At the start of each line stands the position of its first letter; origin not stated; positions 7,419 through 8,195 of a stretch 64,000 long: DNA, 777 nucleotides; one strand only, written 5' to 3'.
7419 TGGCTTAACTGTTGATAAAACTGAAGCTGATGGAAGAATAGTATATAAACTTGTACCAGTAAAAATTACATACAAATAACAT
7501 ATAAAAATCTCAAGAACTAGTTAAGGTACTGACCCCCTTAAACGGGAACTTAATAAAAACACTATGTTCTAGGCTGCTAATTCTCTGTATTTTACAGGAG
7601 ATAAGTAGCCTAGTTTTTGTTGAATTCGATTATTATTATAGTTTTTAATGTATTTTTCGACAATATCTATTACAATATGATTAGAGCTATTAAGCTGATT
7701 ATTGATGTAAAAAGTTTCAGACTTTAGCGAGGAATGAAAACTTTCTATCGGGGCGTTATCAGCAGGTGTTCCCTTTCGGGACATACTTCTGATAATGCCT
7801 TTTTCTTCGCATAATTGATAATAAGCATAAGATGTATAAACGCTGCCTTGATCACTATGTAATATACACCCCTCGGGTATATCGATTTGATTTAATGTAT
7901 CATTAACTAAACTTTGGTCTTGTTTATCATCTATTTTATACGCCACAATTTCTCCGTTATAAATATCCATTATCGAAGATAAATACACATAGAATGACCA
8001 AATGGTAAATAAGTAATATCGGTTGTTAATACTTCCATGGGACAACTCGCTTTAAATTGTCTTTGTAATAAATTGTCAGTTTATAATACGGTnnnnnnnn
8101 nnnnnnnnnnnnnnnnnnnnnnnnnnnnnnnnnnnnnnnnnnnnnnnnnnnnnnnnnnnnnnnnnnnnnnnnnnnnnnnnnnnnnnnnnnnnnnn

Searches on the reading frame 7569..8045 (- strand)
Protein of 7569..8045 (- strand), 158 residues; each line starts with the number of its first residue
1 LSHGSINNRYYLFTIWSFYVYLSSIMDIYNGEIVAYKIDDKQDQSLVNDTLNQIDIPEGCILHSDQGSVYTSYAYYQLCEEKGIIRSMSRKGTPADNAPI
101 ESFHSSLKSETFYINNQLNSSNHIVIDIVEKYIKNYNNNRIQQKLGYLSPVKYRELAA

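Call 95: search_protein_families(library=pfam, proteins=[window:7569-8045:-], max_evalue=0.001)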
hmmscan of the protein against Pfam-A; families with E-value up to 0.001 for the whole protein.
window:7569-8045:- (158 aa): 3 families
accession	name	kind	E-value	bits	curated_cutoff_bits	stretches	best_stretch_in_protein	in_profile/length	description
PF00665.32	rve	-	3e-14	53.6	32.6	1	19-94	23-102/102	Integrase core domain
PF13333.12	rve_2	-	1e-10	42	22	1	101-155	1-53/56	Integrase core domain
PF13683.12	rve_3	-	2.2e-09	37.4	26.5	1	83-150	2-67/67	Integrase core domain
